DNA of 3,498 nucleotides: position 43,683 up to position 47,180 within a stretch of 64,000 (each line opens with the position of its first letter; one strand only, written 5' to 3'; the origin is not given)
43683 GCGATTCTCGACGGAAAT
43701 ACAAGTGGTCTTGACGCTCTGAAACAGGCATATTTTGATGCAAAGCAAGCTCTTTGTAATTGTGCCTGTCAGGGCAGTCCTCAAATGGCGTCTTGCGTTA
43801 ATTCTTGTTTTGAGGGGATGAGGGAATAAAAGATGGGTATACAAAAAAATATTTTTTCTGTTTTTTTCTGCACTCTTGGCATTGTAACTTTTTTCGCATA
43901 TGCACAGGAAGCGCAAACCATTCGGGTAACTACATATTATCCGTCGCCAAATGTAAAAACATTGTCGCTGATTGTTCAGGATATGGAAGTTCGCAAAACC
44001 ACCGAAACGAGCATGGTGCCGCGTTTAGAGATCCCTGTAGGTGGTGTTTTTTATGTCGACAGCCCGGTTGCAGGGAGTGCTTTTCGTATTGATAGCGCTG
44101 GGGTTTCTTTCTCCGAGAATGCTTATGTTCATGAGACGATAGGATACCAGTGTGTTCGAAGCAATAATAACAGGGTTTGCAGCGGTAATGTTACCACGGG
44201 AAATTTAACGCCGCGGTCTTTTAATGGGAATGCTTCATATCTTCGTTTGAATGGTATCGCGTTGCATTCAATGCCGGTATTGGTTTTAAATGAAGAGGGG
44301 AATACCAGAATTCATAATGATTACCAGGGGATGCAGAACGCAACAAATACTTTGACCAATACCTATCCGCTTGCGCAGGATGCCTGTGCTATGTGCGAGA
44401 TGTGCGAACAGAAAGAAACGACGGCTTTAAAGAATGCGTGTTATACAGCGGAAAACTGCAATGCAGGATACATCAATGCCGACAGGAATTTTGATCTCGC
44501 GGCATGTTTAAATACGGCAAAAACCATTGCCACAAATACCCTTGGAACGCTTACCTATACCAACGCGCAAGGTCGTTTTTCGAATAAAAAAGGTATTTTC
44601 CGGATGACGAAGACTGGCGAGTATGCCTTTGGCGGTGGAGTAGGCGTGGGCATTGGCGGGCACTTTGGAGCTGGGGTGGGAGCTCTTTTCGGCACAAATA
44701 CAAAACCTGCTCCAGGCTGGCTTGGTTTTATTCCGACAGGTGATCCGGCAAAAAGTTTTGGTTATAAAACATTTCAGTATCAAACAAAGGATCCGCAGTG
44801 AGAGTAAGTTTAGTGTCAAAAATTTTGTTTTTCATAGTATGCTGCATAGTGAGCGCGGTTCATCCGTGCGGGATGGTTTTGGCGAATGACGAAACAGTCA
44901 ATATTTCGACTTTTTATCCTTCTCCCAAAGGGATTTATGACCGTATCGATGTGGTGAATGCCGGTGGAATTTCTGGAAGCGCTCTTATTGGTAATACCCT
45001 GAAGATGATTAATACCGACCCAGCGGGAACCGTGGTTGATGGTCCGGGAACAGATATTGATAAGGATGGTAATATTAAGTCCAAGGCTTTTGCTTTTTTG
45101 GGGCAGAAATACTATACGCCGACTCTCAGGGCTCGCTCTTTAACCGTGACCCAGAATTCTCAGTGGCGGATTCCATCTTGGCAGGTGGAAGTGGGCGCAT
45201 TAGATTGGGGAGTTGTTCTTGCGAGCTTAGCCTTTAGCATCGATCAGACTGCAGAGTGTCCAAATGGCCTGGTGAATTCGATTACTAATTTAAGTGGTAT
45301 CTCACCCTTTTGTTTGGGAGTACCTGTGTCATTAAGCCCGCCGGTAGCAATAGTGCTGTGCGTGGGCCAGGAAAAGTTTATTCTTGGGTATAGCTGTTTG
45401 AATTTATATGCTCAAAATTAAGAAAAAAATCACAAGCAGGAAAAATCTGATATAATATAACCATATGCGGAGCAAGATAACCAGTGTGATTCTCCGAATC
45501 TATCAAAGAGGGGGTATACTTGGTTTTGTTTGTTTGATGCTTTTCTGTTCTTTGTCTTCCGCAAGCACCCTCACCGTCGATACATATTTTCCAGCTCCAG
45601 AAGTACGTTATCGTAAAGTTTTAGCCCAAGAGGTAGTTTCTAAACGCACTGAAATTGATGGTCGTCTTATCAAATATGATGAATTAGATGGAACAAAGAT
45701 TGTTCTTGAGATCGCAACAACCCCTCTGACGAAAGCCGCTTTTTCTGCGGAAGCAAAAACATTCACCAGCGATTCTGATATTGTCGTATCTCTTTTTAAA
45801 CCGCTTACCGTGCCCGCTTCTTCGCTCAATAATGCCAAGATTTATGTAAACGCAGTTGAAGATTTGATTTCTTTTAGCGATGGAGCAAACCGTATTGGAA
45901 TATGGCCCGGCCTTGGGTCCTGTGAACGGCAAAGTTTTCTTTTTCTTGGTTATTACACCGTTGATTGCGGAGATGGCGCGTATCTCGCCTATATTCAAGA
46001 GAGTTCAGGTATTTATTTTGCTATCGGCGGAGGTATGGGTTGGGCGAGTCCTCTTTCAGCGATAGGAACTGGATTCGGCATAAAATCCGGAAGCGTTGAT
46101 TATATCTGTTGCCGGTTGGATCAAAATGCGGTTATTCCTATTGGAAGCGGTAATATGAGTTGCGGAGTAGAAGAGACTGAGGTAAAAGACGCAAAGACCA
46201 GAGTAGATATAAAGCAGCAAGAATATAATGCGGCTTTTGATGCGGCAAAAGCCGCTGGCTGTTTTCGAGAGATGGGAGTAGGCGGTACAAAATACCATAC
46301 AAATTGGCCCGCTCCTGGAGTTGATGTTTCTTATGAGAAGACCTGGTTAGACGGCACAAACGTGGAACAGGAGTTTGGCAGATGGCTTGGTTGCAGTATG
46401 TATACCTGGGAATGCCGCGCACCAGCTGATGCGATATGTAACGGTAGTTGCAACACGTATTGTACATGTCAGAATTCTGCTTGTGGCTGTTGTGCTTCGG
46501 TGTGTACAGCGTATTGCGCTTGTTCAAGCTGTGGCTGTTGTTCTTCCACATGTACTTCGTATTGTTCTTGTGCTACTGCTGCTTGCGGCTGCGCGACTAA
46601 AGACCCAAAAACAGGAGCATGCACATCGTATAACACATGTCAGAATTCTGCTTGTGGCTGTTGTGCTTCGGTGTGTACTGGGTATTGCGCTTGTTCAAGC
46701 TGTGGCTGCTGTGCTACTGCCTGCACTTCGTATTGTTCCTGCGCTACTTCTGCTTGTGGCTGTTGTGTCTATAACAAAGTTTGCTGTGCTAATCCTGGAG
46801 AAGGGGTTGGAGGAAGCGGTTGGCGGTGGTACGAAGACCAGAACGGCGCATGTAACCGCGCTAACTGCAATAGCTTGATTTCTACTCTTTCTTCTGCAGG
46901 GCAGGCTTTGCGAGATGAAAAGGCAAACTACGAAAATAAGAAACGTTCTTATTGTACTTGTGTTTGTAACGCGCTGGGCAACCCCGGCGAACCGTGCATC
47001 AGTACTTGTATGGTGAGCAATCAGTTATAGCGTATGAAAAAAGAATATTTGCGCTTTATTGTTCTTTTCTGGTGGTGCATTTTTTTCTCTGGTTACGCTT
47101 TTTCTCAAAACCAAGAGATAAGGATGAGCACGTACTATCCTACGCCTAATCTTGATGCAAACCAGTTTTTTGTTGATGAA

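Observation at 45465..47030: Extreme Cys-rich C-terminal regions (CGCC / YNSC repeats) in type-1 cassette proteins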

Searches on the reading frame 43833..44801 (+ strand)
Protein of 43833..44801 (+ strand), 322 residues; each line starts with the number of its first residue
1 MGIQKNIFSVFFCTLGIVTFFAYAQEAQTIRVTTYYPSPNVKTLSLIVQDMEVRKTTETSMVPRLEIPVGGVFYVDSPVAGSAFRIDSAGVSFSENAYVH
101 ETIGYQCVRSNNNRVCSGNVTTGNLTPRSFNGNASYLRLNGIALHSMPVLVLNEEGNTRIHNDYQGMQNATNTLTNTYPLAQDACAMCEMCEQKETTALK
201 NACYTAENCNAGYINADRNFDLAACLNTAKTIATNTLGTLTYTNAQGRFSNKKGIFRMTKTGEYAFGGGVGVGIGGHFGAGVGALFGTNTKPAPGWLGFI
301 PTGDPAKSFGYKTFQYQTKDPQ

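Call 5: search_protein_families(library=pfam, proteins=[window:43833-44801:+], max_evalue=1)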
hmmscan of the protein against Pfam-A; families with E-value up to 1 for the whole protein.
window:43833-44801:+ (322 aa): 3 families
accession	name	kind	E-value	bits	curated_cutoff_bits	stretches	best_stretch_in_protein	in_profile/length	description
PF18632.6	DUF5630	-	0.028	14.3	25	1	61-203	58-195/218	Family of unknown function (DUF5630)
PF06533.17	DUF1110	-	0.11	12.9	24.1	1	158-194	99-135/189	Protein of unknown function (DUF1110)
PF00386.27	C1q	-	0.16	12.7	23.7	1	241-266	24-49/127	C1q domain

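Call 6: search_protein_families(library=ncbifam, proteins=[window:43833-44801:+], max_evalue=1)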
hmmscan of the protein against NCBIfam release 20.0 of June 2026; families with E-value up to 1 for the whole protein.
window:43833-44801:+ (322 aa): 1 family
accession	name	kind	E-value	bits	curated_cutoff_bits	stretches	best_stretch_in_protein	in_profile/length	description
TIGR03939.1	PGA_TPR_OMP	equivalog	0.038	12.2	366.65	1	161-263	476-576/800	poly-beta-1,6 N-acetyl-D-glucosamine export porin PgaA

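Call 56: search_protein_families(library=phrogs, proteins=[window:43833-44801:+], max_evalue=0.1)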
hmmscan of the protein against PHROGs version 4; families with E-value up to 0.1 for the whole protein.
window:43833-44801:+ (322 aa): 1 family
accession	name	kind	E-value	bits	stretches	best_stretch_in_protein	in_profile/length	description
phrog_20473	-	unknown function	0.078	14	0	31-70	34-73/94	-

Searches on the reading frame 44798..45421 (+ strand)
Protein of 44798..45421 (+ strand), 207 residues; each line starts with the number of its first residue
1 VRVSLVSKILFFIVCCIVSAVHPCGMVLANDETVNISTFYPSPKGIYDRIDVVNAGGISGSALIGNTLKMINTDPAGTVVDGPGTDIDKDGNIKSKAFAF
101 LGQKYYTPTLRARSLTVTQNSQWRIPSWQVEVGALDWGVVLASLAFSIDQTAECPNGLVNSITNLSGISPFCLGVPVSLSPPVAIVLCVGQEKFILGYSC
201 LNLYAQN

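Call 5: search_protein_families(library=pfam, proteins=[window:44798-45421:+], max_evalue=1)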
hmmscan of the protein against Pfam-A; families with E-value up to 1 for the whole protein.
window:44798-45421:+ (207 aa): 0 families

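Call 6: search_protein_families(library=ncbifam, proteins=[window:44798-45421:+], max_evalue=1)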
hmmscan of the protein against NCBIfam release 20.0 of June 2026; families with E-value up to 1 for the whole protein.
window:44798-45421:+ (207 aa): 0 families

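Call 56: search_protein_families(library=phrogs, proteins=[window:44798-45421:+], max_evalue=0.1)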
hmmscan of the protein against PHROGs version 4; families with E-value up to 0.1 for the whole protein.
window:44798-45421:+ (207 aa): 0 families

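Call 60: find_homologous_proteins(query=A7, max_evalue=0.01)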
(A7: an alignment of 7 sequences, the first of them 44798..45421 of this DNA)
Query A7 (7 sequences) (207 aa, profile of the alignment): 15 proteins with E <= 0.01 among 8000 candidates.
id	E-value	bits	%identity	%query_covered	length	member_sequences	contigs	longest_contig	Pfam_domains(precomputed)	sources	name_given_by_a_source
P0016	8.5e-75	269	100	100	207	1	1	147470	-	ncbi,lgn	-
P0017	1.8e-62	229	29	86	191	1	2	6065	-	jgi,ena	-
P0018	9.5e-62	226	26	90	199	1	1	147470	-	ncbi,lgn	-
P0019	3.1e-60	221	27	87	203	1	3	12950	-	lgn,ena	-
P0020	3.1e-6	45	36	19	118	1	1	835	-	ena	-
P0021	1.9e-5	42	33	28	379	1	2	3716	-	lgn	-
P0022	2.7e-5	42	46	13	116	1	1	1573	-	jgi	jgi:hypothetical protein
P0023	2.1e-4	39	50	13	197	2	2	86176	-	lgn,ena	-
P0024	8.4e-4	37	39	24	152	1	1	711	-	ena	-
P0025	1.1e-3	37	57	11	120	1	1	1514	-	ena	-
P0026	1.3e-3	36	50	14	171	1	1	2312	-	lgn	-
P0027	1.6e-3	36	38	29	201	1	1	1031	-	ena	-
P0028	3.7e-3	35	38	27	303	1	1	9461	-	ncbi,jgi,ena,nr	ncbi:MAG: hypothetical protein KKC84_06050 [Candidatus Omnitrophica bacterium]|nr:hypothetical prote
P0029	6.3e-3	34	54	12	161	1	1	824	-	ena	-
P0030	9.6e-3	34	37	24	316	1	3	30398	-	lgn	-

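Call 71: find_encoding_contigs(protein=P0028, flank=6000, max_places=3)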
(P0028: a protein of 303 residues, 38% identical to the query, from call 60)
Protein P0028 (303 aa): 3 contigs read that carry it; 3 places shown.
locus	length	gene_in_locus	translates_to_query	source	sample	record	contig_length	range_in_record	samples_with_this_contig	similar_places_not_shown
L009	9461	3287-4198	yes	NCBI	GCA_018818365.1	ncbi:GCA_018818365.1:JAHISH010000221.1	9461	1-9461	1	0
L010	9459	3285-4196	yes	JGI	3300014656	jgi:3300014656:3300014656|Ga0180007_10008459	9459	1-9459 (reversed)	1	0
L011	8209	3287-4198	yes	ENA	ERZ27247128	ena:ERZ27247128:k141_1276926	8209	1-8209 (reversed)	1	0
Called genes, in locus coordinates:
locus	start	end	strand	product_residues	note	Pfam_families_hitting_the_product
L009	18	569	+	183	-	PF01871:AMMECR1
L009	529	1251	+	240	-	PF02683:DsbD_TM, PF13386:DsbD_2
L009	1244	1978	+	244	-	PF20260:PUA_4, PF04452:Methyltrans_RNA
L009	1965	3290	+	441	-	PF00919:UPF0004, PF04055:Radical_SAM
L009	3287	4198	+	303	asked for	-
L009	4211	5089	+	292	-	-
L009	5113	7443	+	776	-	-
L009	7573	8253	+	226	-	PF01797:Y1_Tnp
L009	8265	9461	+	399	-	?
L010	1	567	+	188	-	?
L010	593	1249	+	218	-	PF02683:DsbD_TM, PF13386:DsbD_2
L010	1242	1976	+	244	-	PF20260:PUA_4, PF04452:Methyltrans_RNA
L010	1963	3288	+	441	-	PF00919:UPF0004, PF04055:Radical_SAM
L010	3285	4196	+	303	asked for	-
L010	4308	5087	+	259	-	-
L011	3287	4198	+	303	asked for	-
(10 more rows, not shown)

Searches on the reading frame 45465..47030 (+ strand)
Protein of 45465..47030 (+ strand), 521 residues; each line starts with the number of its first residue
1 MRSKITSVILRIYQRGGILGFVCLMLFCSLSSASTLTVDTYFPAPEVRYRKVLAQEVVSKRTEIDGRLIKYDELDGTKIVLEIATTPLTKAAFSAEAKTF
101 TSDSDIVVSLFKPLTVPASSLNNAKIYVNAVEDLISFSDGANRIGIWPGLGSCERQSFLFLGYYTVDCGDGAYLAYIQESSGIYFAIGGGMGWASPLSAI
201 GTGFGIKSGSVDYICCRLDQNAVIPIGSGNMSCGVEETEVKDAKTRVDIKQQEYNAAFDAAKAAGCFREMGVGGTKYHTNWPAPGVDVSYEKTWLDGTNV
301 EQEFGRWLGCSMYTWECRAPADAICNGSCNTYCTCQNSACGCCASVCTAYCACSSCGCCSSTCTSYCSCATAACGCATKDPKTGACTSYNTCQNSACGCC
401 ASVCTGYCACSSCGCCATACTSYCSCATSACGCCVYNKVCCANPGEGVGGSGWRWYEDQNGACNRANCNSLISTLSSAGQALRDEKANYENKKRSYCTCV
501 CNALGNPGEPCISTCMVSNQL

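Call 5: search_protein_families(library=pfam, proteins=[window:45465-47030:+], max_evalue=1)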
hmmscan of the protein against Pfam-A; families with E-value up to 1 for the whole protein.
window:45465-47030:+ (521 aa): 0 families

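Call 6: search_protein_families(library=ncbifam, proteins=[window:45465-47030:+], max_evalue=1)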
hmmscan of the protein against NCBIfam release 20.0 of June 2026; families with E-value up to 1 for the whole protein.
window:45465-47030:+ (521 aa): 0 families

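Call 9: find_homologous_proteins(query=window:45465-47030:+, max_evalue=0.001)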
Query window:45465-47030:+ (521 aa): 1 proteins with E <= 0.001 among 8000 candidates.
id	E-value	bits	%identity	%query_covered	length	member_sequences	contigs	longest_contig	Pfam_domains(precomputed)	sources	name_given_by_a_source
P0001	0.0e+0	1199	100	100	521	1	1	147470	-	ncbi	-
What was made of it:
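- Tried and rejected: Word-indexed homolog search with full-length B1 returned only B1 itself, because the Cys words saturated the candidate list (call 9).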

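Call 10: find_encoding_contigs(protein=P0001, flank=1000, max_places=3)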
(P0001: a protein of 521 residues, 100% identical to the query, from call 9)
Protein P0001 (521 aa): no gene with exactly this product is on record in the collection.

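Call 43: search_solved_structures(query=A6, max_evalue=1)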
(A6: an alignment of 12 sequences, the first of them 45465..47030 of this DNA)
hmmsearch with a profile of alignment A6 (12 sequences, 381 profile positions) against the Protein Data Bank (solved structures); distinct sequences matched with E-value up to 1: 0.

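Call 48: predict_structure(alignment_id=A6)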
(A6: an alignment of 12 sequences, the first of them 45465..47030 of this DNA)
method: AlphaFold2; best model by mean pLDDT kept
length: 521 residues; sequences in the alignment: 12
mean_pLDDT: 47.1   pTM: 0.32
mean pLDDT of the five models: 47.1, 44.8, 44.3, 43.5, 42.3
residues with pLDDT >= 90: 5; 70-90: 77; 50-70: 102; < 50: 337
segments of 3 or more residues with pLDDT < 50: 1-7, 27-65, 81-150, 184-205, 227-231, 268-376, 388-463
pLDDT, mean of each block of 10 residues (from residue 1): 46 53 51 32 36 35 45 53 45 33 29 30 32 36 38 62 62 63 45 31 48 61 49 75 86 83 62 35 33 33 34 38 35 29 26 29 32 43 51 35 32 34 30 32 36 38 62 81 88 89 78 75 48
secondary structure, 60 per line:
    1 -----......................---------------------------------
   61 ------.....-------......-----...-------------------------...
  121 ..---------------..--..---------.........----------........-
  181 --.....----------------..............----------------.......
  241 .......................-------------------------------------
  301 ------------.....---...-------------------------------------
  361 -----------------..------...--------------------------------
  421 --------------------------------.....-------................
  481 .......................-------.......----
elements in order: H6-27 E67-71 E79-84 H118-122 E153-161 E172-179 E183-187 E204-217 H234-263 E313-317 E386-388 E453-457 H465-503 H511-517
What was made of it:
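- In B1 helix 1 has pLDDT 62-86 and helix 2 has 78-89 (call 48).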

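Call 49: list_cluster_members(proteins=[window:45465-47030:+, window:42237-43829:+, window:49179-50558:+, window:43833-44801:+, window:47034-47933:+, window:48612-49172:+, window:56013-57653:+, window:52081-54069:+])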
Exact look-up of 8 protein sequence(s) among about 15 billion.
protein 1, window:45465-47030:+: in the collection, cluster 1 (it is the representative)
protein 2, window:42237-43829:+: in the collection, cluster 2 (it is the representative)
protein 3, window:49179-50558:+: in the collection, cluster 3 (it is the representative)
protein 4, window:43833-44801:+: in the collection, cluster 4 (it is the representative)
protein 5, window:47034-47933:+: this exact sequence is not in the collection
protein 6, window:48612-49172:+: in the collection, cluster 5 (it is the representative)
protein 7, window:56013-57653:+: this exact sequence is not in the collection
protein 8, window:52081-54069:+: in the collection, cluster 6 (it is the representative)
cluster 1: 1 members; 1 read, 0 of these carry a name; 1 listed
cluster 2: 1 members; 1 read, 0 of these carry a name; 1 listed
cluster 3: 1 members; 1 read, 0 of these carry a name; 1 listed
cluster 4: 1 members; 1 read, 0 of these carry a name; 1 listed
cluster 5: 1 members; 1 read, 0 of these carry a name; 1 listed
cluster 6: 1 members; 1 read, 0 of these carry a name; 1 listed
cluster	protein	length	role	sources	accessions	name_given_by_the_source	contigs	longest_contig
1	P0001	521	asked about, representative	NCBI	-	-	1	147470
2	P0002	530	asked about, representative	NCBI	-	-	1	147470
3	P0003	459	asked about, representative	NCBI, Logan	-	-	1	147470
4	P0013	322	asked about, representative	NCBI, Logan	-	-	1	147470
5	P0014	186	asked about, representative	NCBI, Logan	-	-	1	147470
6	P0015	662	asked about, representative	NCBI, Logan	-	-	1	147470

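Call 56: search_protein_families(library=phrogs, proteins=[window:45465-47030:+], max_evalue=0.1)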
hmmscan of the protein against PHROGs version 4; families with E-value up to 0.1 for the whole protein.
window:45465-47030:+ (521 aa): 0 families

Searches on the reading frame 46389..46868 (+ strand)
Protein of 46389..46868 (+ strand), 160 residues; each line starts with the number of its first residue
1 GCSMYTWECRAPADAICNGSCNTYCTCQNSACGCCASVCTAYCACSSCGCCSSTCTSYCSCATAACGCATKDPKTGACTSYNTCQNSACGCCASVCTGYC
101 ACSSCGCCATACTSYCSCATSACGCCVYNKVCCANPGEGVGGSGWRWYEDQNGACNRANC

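Call 68: search_solved_structures(query=window:46389-46868:+, max_evalue=10, show_alignments=2)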
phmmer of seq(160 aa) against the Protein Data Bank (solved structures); distinct sequences matched with E-value up to 10: 0.
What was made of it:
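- Tried and rejected: PDB sequence searches with the family profile and with the B1 core gave nothing (calls 43, 68).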

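Call 69: search_protein_families(library=pfam, proteins=[window:46389-46868:+], max_evalue=10)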
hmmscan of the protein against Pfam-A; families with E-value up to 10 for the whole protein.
seq(160 aa): 0 families
